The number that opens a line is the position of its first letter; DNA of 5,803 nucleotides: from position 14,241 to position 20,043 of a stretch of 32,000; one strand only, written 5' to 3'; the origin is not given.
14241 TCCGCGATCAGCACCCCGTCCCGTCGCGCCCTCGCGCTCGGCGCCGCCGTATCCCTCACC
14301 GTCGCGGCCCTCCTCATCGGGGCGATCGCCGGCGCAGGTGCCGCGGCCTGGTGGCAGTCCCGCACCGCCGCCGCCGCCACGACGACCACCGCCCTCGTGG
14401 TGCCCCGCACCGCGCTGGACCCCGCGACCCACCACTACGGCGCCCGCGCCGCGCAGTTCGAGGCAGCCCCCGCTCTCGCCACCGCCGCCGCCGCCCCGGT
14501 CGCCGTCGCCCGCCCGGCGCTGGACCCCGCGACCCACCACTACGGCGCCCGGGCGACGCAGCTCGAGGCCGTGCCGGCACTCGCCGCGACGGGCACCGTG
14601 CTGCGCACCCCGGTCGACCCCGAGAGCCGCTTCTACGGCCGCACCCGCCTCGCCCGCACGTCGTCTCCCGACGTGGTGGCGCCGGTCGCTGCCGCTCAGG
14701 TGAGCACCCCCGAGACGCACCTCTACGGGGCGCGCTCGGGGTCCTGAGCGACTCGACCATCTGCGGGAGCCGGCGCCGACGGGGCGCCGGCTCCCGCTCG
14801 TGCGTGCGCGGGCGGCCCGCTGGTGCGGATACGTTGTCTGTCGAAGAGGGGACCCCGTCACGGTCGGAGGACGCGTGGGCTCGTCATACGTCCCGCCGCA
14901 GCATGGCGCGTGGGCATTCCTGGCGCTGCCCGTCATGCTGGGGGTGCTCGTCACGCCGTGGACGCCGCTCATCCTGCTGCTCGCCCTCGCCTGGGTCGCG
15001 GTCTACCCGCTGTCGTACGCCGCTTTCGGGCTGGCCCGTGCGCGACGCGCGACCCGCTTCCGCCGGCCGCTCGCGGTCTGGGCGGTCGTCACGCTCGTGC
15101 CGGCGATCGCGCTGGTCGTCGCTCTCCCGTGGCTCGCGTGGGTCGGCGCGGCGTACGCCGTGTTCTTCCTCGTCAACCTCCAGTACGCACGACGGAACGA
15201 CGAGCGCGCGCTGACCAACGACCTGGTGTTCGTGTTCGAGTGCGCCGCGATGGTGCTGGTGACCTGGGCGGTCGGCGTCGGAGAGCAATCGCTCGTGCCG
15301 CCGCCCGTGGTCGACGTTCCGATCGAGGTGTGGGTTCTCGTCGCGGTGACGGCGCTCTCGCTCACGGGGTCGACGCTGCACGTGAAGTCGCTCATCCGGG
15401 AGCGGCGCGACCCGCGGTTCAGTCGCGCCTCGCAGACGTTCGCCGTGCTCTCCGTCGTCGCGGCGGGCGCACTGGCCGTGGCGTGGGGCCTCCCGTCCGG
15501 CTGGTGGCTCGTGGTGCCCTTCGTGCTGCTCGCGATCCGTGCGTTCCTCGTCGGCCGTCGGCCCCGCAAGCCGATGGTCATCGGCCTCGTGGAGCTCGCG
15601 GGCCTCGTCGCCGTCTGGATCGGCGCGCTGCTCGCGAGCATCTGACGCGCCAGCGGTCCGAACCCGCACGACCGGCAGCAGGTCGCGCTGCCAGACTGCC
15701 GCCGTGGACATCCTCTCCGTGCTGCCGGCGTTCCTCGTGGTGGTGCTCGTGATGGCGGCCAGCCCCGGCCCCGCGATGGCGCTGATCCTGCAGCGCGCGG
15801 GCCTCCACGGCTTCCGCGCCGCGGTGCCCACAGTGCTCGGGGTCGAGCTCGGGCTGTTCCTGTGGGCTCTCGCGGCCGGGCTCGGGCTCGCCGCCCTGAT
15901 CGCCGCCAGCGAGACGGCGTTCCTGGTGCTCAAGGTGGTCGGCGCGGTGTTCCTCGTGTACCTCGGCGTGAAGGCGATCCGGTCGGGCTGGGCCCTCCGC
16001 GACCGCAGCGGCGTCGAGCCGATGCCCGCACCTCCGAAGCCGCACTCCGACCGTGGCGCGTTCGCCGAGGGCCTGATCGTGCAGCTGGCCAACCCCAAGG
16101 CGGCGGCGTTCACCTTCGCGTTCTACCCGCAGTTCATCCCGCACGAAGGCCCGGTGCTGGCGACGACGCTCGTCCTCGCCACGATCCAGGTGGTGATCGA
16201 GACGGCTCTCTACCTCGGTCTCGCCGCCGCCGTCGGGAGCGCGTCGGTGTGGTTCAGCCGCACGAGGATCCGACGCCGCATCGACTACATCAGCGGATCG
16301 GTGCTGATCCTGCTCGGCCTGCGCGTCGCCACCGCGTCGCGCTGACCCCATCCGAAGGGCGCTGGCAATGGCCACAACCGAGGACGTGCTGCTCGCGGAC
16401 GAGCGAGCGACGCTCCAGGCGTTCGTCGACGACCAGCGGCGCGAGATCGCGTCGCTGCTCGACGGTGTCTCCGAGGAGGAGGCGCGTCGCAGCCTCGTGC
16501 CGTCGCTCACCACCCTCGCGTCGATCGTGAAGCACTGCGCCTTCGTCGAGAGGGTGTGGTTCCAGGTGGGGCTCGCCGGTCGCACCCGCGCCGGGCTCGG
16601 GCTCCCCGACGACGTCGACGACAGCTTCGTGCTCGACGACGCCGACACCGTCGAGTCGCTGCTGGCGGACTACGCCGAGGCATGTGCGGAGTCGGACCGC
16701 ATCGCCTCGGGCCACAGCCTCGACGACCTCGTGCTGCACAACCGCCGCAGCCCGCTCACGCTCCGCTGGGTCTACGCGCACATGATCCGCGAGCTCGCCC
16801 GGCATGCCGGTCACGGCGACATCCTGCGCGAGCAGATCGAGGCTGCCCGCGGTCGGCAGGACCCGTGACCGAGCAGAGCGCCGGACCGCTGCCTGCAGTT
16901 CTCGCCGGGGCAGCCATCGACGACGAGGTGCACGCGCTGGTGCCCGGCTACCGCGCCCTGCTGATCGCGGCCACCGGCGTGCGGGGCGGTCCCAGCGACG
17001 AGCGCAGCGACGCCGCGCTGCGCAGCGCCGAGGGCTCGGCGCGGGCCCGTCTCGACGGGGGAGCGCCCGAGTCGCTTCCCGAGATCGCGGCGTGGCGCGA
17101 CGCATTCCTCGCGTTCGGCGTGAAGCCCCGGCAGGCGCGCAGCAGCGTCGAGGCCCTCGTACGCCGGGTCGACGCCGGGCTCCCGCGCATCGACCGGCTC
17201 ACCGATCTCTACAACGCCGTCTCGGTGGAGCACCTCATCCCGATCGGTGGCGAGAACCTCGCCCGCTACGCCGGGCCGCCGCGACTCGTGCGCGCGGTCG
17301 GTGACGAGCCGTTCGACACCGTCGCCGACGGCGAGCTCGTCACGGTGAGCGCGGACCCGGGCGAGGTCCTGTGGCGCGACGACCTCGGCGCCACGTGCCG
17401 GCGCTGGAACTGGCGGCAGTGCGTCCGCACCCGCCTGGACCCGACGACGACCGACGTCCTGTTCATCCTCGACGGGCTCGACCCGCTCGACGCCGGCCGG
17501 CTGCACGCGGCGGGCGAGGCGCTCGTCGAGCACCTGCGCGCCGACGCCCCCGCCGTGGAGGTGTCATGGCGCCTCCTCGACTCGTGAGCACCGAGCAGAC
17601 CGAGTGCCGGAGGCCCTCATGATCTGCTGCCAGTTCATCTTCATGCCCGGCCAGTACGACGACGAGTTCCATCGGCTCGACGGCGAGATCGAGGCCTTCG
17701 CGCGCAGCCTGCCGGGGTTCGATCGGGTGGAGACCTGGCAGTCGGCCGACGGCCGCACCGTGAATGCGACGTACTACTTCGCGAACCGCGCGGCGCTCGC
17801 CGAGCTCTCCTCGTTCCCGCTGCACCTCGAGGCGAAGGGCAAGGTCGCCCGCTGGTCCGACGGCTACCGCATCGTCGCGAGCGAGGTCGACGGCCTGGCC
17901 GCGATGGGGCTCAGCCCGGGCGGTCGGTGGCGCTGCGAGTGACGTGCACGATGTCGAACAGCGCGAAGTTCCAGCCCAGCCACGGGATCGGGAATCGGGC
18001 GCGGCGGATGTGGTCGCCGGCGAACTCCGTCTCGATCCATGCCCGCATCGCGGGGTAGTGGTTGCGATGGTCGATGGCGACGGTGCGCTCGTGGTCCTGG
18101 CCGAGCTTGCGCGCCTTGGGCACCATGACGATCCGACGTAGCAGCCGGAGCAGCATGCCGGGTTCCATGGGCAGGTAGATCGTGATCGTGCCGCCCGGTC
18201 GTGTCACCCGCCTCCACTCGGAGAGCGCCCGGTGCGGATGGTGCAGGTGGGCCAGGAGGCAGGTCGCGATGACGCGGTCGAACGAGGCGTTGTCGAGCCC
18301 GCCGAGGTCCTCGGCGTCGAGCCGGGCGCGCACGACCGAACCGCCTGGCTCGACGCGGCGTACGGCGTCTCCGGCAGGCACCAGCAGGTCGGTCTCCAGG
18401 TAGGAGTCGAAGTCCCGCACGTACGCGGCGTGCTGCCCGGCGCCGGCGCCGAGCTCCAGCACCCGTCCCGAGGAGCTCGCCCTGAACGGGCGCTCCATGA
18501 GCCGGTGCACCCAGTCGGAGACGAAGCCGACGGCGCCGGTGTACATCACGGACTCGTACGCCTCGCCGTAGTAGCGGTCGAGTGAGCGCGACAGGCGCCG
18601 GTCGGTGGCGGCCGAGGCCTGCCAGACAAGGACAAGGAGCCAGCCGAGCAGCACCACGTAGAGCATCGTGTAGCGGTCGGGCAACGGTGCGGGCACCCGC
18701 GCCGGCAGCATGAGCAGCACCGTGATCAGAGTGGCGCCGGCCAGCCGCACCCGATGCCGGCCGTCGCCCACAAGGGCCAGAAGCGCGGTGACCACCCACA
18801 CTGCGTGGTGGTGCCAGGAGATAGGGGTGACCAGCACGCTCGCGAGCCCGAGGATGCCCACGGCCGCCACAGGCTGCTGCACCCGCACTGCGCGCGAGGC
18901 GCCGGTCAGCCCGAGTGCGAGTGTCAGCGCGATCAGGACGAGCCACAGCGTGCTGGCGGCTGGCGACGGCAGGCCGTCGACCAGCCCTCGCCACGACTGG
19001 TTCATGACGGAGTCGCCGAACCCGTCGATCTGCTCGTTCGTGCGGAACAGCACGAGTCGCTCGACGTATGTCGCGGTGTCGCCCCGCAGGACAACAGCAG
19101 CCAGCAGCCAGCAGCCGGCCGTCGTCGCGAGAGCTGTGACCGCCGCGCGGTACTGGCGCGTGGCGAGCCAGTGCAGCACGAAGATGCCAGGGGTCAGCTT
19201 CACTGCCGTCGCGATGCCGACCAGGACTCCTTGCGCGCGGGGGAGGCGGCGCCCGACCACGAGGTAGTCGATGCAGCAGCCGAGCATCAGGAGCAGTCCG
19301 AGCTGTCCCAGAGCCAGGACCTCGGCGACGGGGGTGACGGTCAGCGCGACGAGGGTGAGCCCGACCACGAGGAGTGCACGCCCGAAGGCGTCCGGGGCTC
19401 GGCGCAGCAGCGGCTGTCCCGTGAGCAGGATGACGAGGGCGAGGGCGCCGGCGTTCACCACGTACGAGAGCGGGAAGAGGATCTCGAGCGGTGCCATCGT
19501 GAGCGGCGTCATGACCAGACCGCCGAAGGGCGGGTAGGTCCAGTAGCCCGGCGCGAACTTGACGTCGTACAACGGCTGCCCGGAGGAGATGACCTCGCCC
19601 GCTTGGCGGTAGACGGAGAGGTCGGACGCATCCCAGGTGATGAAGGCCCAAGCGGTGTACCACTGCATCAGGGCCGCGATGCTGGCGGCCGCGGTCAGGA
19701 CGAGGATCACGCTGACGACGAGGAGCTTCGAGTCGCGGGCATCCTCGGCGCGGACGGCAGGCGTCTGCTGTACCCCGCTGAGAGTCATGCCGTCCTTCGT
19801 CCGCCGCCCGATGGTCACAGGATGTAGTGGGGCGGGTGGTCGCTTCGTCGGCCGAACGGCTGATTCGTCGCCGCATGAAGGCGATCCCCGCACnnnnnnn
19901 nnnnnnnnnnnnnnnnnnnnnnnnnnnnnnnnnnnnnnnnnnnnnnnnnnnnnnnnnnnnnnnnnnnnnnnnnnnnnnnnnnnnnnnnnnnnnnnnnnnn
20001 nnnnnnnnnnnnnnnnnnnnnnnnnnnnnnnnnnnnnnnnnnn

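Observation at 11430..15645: LAL/STAND LuxR regulator divergent from a monocistronic tandem-motif membrane protein, followed by a YwiC-like protein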

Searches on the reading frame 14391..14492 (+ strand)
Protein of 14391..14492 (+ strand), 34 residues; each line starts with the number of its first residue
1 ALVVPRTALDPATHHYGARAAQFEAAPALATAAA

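Call 22: search_protein_representatives(alignment_id=A2)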
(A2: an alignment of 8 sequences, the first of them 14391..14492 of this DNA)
Query: 8 sequences, 30 profile positions. Proteins with E-value up to 0.001 (for the whole library): 5; up to 1e-10: 2; up to 1e-30: 1. The best 5 are listed.
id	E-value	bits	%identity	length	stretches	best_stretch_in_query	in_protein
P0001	2.2e-50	183.8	-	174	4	1-30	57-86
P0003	7.0e-19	83.1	-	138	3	1-30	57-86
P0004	1.1e-09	53.7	-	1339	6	15-25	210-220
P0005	2.3e-05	39.9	-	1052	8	6-18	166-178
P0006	3.6e-05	39.2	-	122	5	7-14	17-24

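Call 24: find_encoding_contigs(protein=P0003, flank=10000)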
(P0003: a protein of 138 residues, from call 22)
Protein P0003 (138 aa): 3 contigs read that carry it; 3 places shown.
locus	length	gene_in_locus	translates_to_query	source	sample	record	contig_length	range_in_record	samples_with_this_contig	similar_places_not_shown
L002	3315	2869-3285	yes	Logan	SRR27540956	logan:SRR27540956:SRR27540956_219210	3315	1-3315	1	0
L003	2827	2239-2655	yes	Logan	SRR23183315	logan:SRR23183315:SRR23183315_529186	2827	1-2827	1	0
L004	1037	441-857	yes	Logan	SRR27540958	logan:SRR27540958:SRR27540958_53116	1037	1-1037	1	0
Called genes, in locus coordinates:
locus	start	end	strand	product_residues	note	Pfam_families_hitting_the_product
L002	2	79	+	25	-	?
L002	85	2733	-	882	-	PF13191:AAA_16, PF13401:AAA_22 (weak), PF00196:GerE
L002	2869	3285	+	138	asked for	-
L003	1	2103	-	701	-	?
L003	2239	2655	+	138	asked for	-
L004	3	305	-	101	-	?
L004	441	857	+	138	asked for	-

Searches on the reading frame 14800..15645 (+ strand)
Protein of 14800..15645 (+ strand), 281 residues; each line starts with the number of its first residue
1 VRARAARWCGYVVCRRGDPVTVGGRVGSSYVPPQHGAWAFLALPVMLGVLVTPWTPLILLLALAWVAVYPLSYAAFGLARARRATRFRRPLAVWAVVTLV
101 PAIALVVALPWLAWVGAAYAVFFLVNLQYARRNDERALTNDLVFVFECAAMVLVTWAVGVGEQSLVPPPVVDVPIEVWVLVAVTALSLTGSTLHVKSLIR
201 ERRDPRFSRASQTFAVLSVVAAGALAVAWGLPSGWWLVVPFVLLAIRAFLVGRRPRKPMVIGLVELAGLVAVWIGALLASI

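Call 4: search_protein_families(library=pfam, proteins=[window:14800-15645:+], max_evalue=1)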
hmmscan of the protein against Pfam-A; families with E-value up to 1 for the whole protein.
window:14800-15645:+ (281 aa): 3 families
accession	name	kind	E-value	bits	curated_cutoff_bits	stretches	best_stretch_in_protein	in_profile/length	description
PF14256.11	YwiC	-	2e-30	106.1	25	2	31-155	1-125/126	YwiC-like protein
PF17258.7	DUF5324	-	0.092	12.8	27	1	181-229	127-175/220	Family of unknown function (DUF5324)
PF02322.20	Cyt_bd_oxida_II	-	0.2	11.4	35.6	0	47-161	148-255/302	Cytochrome bd terminal oxidase subunit II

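Call 46: search_protein_families(library=padloc, proteins=[window:14800-15645:+], max_evalue=0.01)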
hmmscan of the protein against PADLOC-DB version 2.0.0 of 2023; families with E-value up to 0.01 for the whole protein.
window:14800-15645:+ (281 aa): 0 families

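Call 47: search_protein_families(library=ncbifam, proteins=[window:14800-15645:+], max_evalue=0.01)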
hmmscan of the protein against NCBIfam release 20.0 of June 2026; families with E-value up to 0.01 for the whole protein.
window:14800-15645:+ (281 aa): 0 families

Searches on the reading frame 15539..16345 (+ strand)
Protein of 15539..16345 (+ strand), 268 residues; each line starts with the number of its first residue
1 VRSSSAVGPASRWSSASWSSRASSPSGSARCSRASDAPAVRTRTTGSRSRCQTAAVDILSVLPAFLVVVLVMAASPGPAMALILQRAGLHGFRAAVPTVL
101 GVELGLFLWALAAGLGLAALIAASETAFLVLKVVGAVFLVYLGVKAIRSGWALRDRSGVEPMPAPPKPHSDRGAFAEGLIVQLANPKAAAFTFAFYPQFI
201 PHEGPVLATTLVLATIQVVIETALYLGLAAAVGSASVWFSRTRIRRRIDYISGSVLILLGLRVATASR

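Call 21: search_protein_families(library=pfam, proteins=[window:15539-16345:+], max_evalue=0.001)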
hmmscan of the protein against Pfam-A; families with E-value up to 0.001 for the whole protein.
window:15539-16345:+ (268 aa): 1 family
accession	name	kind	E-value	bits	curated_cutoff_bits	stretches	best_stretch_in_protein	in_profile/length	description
PF01810.24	LysE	-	6e-34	117.7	25.6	1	71-265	2-191/193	LysE type translocator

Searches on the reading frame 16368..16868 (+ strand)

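Call 21: search_protein_families(library=pfam, proteins=[window:16368-16868:+], max_evalue=0.001)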
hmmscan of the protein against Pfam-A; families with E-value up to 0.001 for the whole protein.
window:16368-16868:+ (166 aa): 2 families
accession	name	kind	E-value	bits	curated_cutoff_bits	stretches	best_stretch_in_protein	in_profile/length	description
PF04978.18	MST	-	2.2e-44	151.9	27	1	15-158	1-148/149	Mycothiol-S-transferase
PF12867.12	DinB_2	-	3.8e-11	44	24.8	1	21-148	3-126/128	DinB superfamily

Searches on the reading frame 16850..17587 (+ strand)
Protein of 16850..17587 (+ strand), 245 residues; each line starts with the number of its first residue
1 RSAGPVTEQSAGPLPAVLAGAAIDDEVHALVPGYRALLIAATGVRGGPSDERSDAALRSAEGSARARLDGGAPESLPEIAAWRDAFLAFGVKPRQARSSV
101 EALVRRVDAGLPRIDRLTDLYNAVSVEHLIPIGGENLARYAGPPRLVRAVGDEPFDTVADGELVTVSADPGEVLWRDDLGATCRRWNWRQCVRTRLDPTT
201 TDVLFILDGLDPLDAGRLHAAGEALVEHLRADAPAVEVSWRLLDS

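Call 21: search_protein_families(library=pfam, proteins=[window:16850-17587:+], max_evalue=0.001)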
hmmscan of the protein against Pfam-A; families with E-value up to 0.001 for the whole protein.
window:16850-17587:+ (245 aa): 1 family
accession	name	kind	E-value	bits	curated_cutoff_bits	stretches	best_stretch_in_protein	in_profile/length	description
PF03483.22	B3_4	-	5.1e-19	69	29.3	1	81-212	1-129/174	B3/4 domain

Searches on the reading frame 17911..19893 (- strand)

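Call 21: search_protein_families(library=pfam, proteins=[window:17911-19893:-], max_evalue=0.001)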
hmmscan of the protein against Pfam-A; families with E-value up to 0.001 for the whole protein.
window:17911-19893:- (660 aa): 6 families
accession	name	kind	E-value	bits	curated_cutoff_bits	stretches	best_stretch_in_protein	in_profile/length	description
PF09594.16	GT87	-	2e-33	116.5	25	1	118-357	1-237/237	Glycosyltransferase family 87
PF08241.18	Methyltransf_11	-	1.1e-11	45.6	21.2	1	479-571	1-94/95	Methyltransferase domain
PF13649.12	Methyltransf_25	-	1.7e-07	32.3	27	1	478-568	1-97/97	Methyltransferase domain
PF08242.18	Methyltransf_12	-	2.6e-07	31.7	30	1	479-570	1-98/98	Methyltransferase domain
PF13489.12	Methyltransf_23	-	3.5e-06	27.3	27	1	458-579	9-123/164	Methyltransferase domain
PF13847.12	Methyltransf_31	-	0.0006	20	27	0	526-572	62-109/145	Methyltransferase domain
